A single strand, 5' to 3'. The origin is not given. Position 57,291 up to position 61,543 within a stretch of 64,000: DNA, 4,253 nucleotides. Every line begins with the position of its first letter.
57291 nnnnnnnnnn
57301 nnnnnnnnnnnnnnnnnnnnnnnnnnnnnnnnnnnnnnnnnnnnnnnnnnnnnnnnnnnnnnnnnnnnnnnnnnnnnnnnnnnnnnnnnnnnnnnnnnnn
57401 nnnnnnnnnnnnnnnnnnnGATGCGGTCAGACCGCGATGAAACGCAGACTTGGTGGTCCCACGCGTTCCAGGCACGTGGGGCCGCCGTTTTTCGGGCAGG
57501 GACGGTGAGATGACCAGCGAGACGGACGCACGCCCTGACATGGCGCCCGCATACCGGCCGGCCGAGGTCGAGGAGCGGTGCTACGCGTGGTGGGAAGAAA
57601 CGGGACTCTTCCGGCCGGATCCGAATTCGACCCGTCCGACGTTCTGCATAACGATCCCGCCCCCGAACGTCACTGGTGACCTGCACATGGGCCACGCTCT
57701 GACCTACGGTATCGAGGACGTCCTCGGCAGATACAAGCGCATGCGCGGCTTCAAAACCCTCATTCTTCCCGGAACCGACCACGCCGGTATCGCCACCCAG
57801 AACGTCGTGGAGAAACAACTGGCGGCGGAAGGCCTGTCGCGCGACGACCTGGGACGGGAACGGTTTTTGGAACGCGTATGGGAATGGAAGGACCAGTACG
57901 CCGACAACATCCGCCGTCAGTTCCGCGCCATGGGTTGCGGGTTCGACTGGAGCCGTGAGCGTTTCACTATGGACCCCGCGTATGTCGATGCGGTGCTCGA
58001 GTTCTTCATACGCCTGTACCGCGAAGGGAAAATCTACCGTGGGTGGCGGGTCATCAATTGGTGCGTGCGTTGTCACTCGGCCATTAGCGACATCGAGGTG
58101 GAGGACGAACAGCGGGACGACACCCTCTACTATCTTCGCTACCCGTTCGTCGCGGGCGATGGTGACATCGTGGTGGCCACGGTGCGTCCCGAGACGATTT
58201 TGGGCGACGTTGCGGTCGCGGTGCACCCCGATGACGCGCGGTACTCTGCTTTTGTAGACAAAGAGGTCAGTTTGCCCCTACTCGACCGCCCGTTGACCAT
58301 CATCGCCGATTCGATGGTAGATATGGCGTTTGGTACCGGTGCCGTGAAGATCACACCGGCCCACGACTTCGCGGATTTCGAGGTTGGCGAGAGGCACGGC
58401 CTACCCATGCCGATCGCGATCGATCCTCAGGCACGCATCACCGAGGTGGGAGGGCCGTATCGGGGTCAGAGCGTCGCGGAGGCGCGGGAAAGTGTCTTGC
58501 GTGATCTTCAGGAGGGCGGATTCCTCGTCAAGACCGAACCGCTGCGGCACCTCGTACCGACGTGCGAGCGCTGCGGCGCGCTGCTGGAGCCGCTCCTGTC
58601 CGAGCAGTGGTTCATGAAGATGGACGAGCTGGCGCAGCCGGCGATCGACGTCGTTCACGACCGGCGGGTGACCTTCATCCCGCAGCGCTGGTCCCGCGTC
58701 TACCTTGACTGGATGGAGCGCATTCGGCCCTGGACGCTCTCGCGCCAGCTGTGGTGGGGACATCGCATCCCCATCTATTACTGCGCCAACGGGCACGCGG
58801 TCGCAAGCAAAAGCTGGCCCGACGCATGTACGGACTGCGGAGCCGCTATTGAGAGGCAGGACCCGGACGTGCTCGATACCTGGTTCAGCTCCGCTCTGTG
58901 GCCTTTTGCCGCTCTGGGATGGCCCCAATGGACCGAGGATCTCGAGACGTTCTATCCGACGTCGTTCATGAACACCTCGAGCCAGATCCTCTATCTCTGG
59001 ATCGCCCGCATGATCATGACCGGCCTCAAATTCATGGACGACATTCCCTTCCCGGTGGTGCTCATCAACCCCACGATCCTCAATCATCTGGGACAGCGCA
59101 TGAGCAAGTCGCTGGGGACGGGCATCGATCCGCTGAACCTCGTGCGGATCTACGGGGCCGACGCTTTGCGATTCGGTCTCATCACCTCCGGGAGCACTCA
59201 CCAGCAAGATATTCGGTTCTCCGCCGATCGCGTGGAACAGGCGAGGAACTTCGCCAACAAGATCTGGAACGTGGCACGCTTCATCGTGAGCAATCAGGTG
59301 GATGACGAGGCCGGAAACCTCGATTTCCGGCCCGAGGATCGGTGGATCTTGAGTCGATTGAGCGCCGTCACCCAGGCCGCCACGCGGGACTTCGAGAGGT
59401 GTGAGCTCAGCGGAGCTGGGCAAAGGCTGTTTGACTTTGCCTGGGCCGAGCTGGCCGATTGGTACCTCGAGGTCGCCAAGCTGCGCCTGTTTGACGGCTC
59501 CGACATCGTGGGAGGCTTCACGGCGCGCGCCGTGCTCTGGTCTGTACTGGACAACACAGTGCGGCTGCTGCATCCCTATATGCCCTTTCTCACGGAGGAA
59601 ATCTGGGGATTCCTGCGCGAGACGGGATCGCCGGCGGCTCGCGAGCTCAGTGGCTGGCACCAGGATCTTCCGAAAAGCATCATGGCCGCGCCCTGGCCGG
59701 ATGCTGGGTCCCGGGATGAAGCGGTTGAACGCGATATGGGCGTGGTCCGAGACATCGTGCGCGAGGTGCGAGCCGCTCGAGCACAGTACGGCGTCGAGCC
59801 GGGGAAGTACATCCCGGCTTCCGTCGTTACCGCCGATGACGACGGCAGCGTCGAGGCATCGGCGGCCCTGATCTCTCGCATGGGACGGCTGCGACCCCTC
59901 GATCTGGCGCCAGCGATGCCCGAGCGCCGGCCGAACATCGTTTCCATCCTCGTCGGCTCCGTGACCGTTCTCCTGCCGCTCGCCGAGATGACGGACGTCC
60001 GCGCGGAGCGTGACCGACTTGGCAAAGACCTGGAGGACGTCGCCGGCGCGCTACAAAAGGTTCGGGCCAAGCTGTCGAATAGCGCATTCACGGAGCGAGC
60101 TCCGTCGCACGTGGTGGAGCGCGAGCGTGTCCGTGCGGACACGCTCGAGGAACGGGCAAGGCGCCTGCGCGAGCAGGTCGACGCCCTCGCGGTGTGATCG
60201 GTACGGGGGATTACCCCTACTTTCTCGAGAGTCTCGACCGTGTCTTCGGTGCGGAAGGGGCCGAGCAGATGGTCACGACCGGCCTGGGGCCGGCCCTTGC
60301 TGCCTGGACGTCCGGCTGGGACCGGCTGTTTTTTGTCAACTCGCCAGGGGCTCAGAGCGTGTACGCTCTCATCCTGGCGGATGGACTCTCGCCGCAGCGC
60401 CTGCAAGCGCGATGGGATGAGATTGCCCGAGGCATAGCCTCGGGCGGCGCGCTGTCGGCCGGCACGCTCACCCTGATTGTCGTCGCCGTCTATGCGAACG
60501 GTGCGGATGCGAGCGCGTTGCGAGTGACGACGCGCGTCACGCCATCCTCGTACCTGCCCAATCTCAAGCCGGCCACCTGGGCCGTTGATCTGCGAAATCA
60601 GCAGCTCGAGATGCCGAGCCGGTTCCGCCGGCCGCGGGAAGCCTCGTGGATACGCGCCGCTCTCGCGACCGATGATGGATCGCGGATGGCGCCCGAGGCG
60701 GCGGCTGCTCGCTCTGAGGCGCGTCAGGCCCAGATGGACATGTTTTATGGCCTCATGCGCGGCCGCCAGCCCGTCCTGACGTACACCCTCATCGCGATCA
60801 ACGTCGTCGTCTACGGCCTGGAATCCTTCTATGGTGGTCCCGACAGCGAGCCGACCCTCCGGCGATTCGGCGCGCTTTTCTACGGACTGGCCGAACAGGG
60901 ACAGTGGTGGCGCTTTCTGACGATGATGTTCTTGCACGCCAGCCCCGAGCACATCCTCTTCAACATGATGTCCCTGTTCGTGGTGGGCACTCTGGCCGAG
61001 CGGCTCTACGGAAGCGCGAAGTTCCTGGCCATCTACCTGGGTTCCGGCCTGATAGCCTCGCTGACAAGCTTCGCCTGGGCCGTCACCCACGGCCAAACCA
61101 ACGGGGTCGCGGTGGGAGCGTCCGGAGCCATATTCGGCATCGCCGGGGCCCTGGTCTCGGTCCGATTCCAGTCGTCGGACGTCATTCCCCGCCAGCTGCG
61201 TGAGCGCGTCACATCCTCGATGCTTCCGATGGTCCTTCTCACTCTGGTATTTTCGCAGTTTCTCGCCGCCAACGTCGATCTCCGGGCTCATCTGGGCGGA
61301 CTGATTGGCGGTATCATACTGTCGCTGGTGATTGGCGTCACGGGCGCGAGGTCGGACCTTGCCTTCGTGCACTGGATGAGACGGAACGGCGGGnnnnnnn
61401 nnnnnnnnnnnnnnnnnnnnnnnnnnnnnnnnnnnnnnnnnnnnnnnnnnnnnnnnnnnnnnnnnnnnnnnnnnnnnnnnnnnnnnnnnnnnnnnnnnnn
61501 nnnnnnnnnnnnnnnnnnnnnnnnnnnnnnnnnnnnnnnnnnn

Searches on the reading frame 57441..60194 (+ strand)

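Call 24: search_protein_families(library=ncbifam, max_evalue=1e-10, proteins=[window:57441-60194:+])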
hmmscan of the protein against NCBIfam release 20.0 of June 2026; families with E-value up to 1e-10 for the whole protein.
window:57441-60194:+ (918 aa): 16 families
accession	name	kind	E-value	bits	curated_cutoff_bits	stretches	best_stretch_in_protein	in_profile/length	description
NF004349.1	PRK05729.1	equivalog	0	1058.8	704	1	37-912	3-859/860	valine--tRNA ligase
NF011492.0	PRK14900.1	equivalog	7.8e-296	984.2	1783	1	27-916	2-893/1044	valine--tRNA ligase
TIGR00422.1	valS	equivalog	6.3e-285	947.5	612.1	1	35-898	2-861/863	valine--tRNA ligase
NF009687.0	PRK13208.1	equivalog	1.7e-163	545.8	738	1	34-822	6-788/801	valine--tRNA ligase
TIGR00392.1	ileS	equivalog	2.7e-108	363.3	621.4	3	472-798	530-851/861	isoleucine--tRNA ligase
NF000540.1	alt_ValS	exception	1.4e-85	287.9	900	1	42-785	8-789/827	valine--tRNA ligase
NF008957.0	PRK12300.1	subfamily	4.5e-63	213.6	677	2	41-265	7-240/946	leucine--tRNA ligase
NF000258.1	MupB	exception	5.7e-56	189.9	1900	2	463-725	499-763/1033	mupirocin-resistant isoleucine--tRNA ligase MupB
TIGR00395.1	leuS_arch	equivalog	1.1e-50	172.6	648.5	2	42-265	2-234/938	leucine--tRNA ligase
NF040702.1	ileS_w_GNAT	exception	2e-50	171.4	1999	3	64-237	45-224/1100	isoleucine--tRNA ligase, N-acetyltransferase domain-containing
TIGR00396.1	leuS_bact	equivalog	3.7e-42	144.5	548.4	1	38-221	1-168/843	leucine--tRNA ligase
NF000257.1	MupA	exception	1.5e-41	142.1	1900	2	462-723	494-759/1024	mupirocin-resistant isoleucine--tRNA ligase MupA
TIGR00398.1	metG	equivalog_domain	1.8e-27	96.3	336.35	0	535-726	309-502/530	methionine--tRNA ligase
NF008900.0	PRK12267.1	equivalog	7.7e-20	70.9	598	0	66-222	4-142/648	methionine--tRNA ligase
NF001100.0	PRK00133.1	equivalog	4.3e-17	61.9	587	0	546-727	323-504/676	methionine--tRNA ligase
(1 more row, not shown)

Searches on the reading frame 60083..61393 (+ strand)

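Call 24: search_protein_families(library=ncbifam, max_evalue=1e-10, proteins=[window:60083-61393:+])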
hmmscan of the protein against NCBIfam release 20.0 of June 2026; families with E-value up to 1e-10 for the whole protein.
window:60083-61393:+ (437 aa): 3 families
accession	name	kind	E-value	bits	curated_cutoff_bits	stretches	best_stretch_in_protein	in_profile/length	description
TIGR04239.1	rhombo_GlpG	equivalog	3e-16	60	250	1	214-415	78-266/271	rhomboid family intramembrane serine protease GlpG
TIGR03902.1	rhom_GG_sort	equivalog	1.6e-13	50.9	84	1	270-414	11-153/154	rhombosortase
NF008155.0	PRK10907.1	equivalog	1.7e-12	47.2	335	1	218-416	82-267/276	rhomboid family intramembrane serine protease GlpG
